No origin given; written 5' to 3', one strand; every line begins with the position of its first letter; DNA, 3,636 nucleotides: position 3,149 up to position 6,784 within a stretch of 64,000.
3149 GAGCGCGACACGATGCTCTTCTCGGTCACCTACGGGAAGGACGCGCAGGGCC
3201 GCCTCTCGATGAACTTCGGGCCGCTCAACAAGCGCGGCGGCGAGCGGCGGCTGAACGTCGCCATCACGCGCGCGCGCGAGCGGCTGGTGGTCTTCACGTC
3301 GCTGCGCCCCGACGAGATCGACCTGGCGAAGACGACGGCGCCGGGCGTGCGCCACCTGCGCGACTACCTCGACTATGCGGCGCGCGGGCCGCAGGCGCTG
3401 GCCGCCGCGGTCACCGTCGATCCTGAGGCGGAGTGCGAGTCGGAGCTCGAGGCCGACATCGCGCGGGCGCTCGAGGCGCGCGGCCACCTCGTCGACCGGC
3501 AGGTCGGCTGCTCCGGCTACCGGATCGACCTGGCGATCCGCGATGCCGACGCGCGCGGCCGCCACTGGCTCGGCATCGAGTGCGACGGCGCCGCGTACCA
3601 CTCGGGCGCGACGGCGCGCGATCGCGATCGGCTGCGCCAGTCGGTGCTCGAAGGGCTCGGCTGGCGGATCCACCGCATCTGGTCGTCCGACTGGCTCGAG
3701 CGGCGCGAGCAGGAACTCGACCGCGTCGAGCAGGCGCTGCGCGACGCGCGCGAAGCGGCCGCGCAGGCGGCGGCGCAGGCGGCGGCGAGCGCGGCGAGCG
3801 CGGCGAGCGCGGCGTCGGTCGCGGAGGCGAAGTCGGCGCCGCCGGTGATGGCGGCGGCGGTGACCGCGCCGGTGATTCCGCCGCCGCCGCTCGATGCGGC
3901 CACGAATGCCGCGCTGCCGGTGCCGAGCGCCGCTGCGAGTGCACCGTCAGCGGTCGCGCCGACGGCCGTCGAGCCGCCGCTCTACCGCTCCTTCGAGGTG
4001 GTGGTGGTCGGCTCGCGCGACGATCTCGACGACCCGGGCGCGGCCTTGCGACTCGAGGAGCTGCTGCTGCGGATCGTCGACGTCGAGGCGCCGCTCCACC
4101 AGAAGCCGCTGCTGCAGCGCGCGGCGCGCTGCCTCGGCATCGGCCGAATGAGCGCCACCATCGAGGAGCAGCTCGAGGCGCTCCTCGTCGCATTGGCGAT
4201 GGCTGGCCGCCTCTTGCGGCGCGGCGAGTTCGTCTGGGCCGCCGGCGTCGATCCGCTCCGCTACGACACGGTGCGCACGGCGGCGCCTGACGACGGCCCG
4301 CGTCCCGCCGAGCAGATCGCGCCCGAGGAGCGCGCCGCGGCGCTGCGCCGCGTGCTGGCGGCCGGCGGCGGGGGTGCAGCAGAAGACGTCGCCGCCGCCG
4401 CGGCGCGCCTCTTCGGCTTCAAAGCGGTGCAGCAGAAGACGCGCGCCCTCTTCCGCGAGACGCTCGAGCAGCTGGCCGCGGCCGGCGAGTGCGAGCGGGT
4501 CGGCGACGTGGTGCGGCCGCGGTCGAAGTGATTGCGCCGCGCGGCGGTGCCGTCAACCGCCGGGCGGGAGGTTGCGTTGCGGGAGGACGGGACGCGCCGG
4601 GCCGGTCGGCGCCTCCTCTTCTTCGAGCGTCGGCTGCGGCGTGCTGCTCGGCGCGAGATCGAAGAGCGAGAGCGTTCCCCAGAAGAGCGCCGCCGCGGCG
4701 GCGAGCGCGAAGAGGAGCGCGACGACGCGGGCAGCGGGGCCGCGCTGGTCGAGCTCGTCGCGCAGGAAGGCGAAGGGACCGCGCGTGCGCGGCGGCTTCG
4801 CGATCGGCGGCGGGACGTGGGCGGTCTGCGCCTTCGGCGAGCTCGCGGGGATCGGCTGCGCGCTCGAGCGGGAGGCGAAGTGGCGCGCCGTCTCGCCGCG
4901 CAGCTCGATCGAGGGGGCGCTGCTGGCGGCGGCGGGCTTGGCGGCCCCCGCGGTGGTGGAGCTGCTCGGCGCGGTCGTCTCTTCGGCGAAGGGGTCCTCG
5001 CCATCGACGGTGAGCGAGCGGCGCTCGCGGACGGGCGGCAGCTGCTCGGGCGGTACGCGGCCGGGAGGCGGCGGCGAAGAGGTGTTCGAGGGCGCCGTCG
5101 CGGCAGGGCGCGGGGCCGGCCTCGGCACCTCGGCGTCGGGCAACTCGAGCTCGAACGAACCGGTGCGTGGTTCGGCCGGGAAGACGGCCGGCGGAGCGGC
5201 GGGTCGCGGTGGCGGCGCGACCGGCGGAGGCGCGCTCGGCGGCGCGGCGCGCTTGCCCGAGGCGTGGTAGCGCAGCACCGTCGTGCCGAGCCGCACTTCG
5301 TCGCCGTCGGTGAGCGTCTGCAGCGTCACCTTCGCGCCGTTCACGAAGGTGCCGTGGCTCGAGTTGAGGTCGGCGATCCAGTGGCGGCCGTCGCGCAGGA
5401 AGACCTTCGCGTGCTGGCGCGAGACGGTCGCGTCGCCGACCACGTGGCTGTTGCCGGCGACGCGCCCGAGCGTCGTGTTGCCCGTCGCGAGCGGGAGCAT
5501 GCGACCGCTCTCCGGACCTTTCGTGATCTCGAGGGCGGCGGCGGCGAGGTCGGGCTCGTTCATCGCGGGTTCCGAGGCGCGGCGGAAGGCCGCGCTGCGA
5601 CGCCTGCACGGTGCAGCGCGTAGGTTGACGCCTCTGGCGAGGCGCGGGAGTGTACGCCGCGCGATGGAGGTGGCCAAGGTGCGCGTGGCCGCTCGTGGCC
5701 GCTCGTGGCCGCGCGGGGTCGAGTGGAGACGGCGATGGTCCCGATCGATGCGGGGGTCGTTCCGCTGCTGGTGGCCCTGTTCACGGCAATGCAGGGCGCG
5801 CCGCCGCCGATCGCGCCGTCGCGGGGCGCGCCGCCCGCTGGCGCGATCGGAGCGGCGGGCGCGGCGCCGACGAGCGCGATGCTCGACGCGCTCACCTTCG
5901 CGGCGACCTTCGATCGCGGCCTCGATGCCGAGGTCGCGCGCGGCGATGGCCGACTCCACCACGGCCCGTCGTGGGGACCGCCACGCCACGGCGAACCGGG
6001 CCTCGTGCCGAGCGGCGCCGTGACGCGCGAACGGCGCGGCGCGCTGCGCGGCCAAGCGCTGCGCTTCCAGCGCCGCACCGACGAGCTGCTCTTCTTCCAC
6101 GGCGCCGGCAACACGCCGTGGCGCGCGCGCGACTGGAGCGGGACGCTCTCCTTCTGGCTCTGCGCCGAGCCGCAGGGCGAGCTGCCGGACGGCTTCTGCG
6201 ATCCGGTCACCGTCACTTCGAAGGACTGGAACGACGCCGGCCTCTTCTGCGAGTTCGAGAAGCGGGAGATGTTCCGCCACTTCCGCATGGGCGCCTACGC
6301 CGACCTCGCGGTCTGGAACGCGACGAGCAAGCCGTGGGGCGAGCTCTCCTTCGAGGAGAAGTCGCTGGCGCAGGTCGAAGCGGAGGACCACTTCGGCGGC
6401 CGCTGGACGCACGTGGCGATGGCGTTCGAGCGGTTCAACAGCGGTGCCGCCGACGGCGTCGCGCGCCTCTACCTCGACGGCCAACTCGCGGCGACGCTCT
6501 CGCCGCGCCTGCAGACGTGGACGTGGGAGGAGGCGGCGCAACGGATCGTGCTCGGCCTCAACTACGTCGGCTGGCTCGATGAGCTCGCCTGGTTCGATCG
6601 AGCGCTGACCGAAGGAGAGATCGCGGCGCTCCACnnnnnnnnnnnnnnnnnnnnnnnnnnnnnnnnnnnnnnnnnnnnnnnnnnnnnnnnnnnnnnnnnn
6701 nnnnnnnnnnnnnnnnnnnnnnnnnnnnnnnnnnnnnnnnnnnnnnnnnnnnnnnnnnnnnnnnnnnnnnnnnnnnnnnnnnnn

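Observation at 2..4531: Hhe-like giant helicase-nuclease (DUF4011, SF1 helicase, DUF3320, DUF559/Vsr-like), a probable single-gene antiphage defense, truncated at the window edge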

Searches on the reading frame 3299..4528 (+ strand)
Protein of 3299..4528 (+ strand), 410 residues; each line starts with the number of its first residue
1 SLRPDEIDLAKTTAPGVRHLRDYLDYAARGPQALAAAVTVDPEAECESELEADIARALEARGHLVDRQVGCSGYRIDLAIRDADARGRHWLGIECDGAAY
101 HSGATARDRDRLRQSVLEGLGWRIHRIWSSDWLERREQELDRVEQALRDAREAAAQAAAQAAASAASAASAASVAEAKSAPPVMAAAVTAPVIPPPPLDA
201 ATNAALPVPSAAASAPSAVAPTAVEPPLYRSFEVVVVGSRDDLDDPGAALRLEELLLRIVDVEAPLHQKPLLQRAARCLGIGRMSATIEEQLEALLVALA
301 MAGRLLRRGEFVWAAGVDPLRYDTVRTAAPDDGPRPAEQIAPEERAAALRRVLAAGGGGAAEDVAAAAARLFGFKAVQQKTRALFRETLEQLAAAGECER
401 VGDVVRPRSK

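Call 70: predict_structure(alignment_id=A3)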
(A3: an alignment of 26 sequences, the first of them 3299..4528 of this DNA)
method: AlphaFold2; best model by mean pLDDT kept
length: 410 residues; sequences in the alignment: 26
mean_pLDDT: 84.7   pTM: 0.50
mean pLDDT of the five models: 84.7, 84.1, 83.0, 82.2, 82.1
residues with pLDDT >= 90: 247; 70-90: 85; 50-70: 43; < 50: 35
segments of 3 or more residues with pLDDT < 50: 186-219
pLDDT, mean of each block of 10 residues (from residue 1): 71 70 68 58 78 97 93 84 90 82 72 82 92 95 97 91 89 77 48 44 39 42 82 96 95 98 97 98 97 98 98 97 93 94 98 94 96 95 97 97 92
secondary structure, 60 per line:
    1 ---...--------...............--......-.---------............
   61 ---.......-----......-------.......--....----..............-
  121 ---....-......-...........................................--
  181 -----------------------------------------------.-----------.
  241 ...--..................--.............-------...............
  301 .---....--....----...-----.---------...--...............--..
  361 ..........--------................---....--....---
elements in order: H15-29 H32-37 H49-60 E64-70 E76-81 E89-95 H98-101 H106-119 E124-127 H129-134 H136-178 H240-243 H246-263 H268-278 H286-301 E305-308 E311-314 H342-356 H361-370 H379-394 E398-401 E404-407

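Call 73: fold_search(model_id=the predicted structure, library=pdb)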
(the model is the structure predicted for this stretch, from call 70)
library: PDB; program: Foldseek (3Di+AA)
matches with E <= 10: 647; with E <= 0.001: 0
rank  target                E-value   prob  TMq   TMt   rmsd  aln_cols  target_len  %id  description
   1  2uwm_A                3.6e-03  0.99  0.18  0.30   7.4       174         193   16  C-TERMINAL DOMAIN(WH2-WH4) OF ELONGATION FACTOR SELB IN COMPLEX WITH SECIS RNA (released 2007-05-08)
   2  9zd6_B                5.1e-03  0.95  0.14  0.16  13.7       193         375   15  Bacterial interstrand DNA crosslink glycosylase AlkX/YcaQ bound to DNA (released 2026-01-14)
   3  9zd6_A                7.1e-03  0.91  0.14  0.15  13.9       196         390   14  Bacterial interstrand DNA crosslink glycosylase AlkX/YcaQ bound to DNA (released 2026-01-14)
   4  1wsu_D                1.0e-02  0.98  0.19  0.43   6.6       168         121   17  C-terminal domain of elongation factor selB complexed with SECIS RNA (released 2005-01-25)
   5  2uwm_B                1.2e-02  0.98  0.18  0.30   7.3       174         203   17  C-TERMINAL DOMAIN(WH2-WH4) OF ELONGATION FACTOR SELB IN COMPLEX WITH SECIS RNA (released 2007-05-08)
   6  1lva                  1.2e-02  0.98  0.19  0.26   7.8       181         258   17  Crystal structure of a C-terminal fragment of Moorella thermoacetica elongation factor SelB (released 2002-08-21)
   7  5vyv_A                1.3e-02  0.82  0.13  0.26  14.0       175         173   16  Crystal structure of a protein of unknown function YceH/ECK1052 involved in membrane biogenesis from Escherichia coli (released 2017-06-07)
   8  5u8j_A                1.4e-02  0.85  0.14  0.29  14.6       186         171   12  Crystal structure of a protein of unknown function ECL_02571 involved in membrane biogenesis from Enterobacter cloacae (released 2017-01-18)
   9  5u8j_C                1.7e-02  0.92  0.15  0.32  14.3       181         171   12  Crystal structure of a protein of unknown function ECL_02571 involved in membrane biogenesis from Enterobacter cloacae (released 2017-01-18)
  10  5u8j_D                2.1e-02  0.95  0.14  0.34  14.1       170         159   13  Crystal structure of a protein of unknown function ECL_02571 involved in membrane biogenesis from Enterobacter cloacae (released 2017-01-18)
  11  1wsu_B                2.2e-02  0.97  0.18  0.42   6.4       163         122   18  C-terminal domain of elongation factor selB complexed with SECIS RNA (released 2005-01-25)
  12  9rvy_C                2.3e-02  0.82  0.13  0.33  13.5       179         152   10  Egalitarian-BicD in complex with K10 TLS RNA (Structure A) (released 2026-03-25)
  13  5hlt_A                2.5e-02  0.57  0.14  0.19  14.3       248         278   10  Crystal structure of pyrene- and phenanthrene-modified DNA in complex with the BpuJ1 endonuclease binding domain (released 2016-08-17)
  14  5hnf_A                2.6e-02  0.60  0.14  0.19  14.6       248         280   12  Crystal structure of pyrene- and phenanthrene-modified DNA in complex with the BpuJ1 endonuclease binding domain (released 2016-08-17)
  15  9i05_Xi               2.9e-02  0.99  0.21  0.20   8.7       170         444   20  Cryo-EM structure of the large subunit of the mitochondrial ribosome from Toxoplasma gondii (released 2025-06-11)
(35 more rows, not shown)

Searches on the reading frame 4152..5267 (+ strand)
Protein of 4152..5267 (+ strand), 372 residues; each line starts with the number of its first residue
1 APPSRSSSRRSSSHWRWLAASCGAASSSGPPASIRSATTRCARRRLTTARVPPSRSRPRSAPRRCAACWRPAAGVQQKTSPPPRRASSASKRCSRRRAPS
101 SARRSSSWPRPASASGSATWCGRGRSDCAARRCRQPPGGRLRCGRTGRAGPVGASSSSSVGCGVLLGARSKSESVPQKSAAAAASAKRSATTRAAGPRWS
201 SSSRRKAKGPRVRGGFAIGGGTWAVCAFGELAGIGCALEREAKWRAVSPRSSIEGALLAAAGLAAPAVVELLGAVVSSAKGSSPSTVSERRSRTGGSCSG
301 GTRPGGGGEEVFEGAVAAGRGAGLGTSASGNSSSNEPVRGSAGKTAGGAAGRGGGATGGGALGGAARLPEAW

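Call 15: search_protein_families(library=pfam, proteins=[window:4152-5267:+], max_evalue=0.01)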
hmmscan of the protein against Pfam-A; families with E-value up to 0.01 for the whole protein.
window:4152-5267:+ (372 aa): 0 families

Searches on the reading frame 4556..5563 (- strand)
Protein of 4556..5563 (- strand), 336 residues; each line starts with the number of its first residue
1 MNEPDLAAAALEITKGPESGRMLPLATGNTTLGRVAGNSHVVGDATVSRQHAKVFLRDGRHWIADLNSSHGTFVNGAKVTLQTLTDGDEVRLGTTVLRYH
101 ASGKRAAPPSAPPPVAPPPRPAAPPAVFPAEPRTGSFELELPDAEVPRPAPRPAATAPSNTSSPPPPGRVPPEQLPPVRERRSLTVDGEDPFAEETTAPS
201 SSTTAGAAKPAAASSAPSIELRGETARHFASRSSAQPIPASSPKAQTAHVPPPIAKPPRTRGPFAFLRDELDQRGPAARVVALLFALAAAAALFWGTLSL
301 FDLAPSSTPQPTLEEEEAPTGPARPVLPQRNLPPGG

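Call 20: find_encoding_contigs(protein=window:4556-5563:-, flank=10000, max_places=4)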
Protein seq(336 aa) (336 aa): no gene with exactly this product is on record in the collection.

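Call 80: search_protein_families(library=padloc, proteins=[window:4556-5563:-], max_evalue=0.001)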
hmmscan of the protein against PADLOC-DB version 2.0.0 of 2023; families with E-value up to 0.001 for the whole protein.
window:4556-5563:- (336 aa): 0 families

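Call 81: find_homologous_proteins(query=window:4556-5563:-, max_evalue=1e-20)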
Query window:4556-5563:- (336 aa): 27 proteins with E <= 1e-20 among 8000 candidates.
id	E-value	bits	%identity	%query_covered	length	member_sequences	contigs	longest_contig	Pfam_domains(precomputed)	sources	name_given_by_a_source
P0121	1.7e-177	608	86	100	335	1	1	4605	PF00498.32,PF16697.11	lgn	-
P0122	1.2e-157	542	78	100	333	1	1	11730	PF00498.32,PF16697.11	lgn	-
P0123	1.3e-117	411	66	98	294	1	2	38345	PF00498.32,PF16697.11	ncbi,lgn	-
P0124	2.6e-90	321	56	98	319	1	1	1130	PF00498.32,PF16697.11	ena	-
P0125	1.8e-86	308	53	97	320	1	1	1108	PF00498.32,PF16697.11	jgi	jgi:predicted component of type VI protein secretion system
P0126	3.9e-85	304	52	98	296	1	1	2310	PF00498.32,PF16697.11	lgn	-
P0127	1.4e-79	286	52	97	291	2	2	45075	PF00498.32,PF16697.11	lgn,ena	-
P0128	5.5e-79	284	50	97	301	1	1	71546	PF00498.32,PF16697.11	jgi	-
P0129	3.4e-77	278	50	96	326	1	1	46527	PF00498.32,PF16697.11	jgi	jgi:pSer/pThr/pTyr-binding forkhead associated (FHA) protein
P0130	1.0e-76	276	44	99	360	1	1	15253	PF00498.32,PF16697.11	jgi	jgi:predicted component of type VI protein secretion system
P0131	1.1e-75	273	48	98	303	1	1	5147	PF00498.32,PF16697.11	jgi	jgi:predicted component of type VI protein secretion system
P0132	1.5e-72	263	49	96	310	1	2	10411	PF00498.32,PF16697.11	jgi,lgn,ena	-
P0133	2.3e-71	259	48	98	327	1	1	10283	PF00498.32,PF16697.11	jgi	jgi:predicted component of type VI protein secretion system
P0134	1.6e-69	253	60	29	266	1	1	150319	PF00498.32,PF16697.11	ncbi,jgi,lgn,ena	-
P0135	2.5e-69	252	43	96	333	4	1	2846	PF00498.32,PF16697.11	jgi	jgi:hypothetical protein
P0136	5.6e-68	248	50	93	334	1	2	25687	PF00498.32,PF16697.11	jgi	jgi:hypothetical protein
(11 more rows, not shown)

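Call 82: find_encoding_contigs(protein=P0121, flank=10000, max_places=2)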
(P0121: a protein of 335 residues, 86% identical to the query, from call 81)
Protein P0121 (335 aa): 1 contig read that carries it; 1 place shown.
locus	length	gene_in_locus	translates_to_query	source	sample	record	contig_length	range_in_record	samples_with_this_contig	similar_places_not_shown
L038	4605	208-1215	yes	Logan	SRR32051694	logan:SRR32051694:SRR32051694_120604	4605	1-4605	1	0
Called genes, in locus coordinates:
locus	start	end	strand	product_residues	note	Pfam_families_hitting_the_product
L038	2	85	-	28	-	?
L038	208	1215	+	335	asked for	PF16697:Yop-YscD_cpl, PF00498:FHA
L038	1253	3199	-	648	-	-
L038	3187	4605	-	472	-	?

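Call 83: find_encoding_contigs(protein=P0122, flank=10000, max_places=2)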
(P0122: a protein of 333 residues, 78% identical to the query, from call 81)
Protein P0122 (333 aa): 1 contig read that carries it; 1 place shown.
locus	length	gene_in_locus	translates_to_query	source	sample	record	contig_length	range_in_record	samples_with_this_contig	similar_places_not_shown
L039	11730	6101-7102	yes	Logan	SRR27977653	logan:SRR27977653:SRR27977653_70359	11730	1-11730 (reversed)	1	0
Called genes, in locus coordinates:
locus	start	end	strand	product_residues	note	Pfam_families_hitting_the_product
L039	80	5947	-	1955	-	PF13385:Laminin_G_3 (weak), PF04734:Ceramidase_alk, PF23500:DUF7133, PF00034:Cytochrom_C (faint)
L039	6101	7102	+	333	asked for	PF16697:Yop-YscD_cpl, PF00498:FHA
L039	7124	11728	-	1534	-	?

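Call 85: find_encoding_contigs(protein=P0129, flank=10000, max_places=1)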
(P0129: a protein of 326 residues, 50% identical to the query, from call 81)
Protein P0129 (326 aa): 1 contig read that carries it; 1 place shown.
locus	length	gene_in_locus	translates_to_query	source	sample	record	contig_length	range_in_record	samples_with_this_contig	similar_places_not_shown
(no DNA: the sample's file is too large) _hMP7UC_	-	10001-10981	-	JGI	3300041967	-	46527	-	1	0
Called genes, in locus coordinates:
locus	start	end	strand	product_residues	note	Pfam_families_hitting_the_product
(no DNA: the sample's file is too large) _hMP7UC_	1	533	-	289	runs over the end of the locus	PF00326:Peptidase_S9 (faint)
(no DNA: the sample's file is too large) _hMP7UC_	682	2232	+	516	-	PF01546:Peptidase_M20, PF07687:M20_dimer (weak)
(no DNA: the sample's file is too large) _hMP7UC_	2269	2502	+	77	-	-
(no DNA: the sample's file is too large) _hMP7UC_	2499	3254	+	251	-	PF03306:AAL_decarboxy (weak)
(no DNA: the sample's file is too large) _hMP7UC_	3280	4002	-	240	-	-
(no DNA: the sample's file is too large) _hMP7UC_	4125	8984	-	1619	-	PF04734:Ceramidase_alk, PF23500:DUF7133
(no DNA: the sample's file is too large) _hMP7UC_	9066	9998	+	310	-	PF01261:AP_endonuc_2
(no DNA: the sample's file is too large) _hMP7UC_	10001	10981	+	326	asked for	PF16697:Yop-YscD_cpl, PF00498:FHA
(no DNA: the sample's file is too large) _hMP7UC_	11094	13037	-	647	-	PF13589:HATPase_c_3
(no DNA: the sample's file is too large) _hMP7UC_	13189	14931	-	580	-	PF25064:ARM_TT21_5th (faint), PF00515:TPR_1 (faint), PF07719:TPR_2 (faint), PF13174:TPR_6 (faint), PF13424:TPR_12 (faint), PF13176:TPR_7 (faint), PF13181:TPR_8 (faint), PF14559:TPR_19 (weak), +3 more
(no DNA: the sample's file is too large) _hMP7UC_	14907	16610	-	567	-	PF00515:TPR_1 (faint), PF07719:TPR_2 (faint), PF13181:TPR_8 (faint), PF13432:TPR_16 (faint), PF13414:TPR_11 (faint), PF14559:TPR_19 (faint), PF13424:TPR_12 (weak)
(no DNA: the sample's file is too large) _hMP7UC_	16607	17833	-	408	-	PF13439:Glyco_transf_4 (weak), PF20706:GT4-conflict, PF00534:Glycos_transf_1, PF13692:Glyco_trans_1_4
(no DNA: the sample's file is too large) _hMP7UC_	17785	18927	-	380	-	PF13439:Glyco_transf_4, PF13579:Glyco_trans_4_4 (faint), PF20706:GT4-conflict, PF00534:Glycos_transf_1, PF13692:Glyco_trans_1_4, PF13524:Glyco_trans_1_2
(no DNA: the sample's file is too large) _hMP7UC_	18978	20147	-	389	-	PF13439:Glyco_transf_4, PF20706:GT4-conflict, PF00534:Glycos_transf_1, PF13692:Glyco_trans_1_4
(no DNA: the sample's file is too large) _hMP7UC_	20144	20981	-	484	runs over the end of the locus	PF01943:Polysacc_synt, PF13440:Polysacc_synt_3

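Call 86: find_encoding_contigs(protein=P0136, flank=10000, max_places=1)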
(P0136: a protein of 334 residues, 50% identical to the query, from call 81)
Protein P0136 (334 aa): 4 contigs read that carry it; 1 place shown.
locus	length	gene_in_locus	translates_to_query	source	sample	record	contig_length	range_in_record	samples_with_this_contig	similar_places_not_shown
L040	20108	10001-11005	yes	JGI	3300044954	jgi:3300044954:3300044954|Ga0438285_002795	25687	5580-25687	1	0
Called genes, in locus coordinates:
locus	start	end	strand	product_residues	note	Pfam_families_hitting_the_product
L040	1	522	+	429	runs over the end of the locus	-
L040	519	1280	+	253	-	-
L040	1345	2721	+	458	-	PF24316:Tli3 (faint), PF02012:BNR (faint), PF13088:BNR_2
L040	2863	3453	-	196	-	-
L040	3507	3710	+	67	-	-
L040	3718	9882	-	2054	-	PF13385:Laminin_G_3 (faint), PF04734:Ceramidase_alk, PF23500:DUF7133, PF00034:Cytochrom_C (faint), PF13442:Cytochrome_CBB3 (faint)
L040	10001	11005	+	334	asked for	PF16697:Yop-YscD_cpl, PF00498:FHA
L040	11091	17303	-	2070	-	PF13195:DUF4011, PF13086:AAA_11, PF13245:AAA_19 (faint), PF13604:AAA_30 (weak), PF13086:AAA_11, PF13087:AAA_12, PF18741:MTES_1575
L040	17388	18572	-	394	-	PF13439:Glyco_transf_4, PF20706:GT4-conflict, PF00534:Glycos_transf_1, PF13692:Glyco_trans_1_4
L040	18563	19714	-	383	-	PF13439:Glyco_transf_4, PF20706:GT4-conflict, PF00534:Glycos_transf_1, PF13692:Glyco_trans_1_4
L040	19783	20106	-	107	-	?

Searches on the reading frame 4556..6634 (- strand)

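Call 15: search_protein_families(library=pfam, proteins=[window:4556-6634:-], max_evalue=0.01)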
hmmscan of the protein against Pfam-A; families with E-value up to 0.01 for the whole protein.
window:4556-6634:- (693 aa): 2 families
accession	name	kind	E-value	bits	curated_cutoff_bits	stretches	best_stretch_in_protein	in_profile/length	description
PF00498.31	FHA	-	8.5e-16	58.6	20.7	1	387-450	1-67/67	FHA domain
PF16697.10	Yop-YscD_cpl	-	1.2e-11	45.2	33.2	1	369-455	1-89/94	Inner membrane component of T3SS, cytoplasmic domain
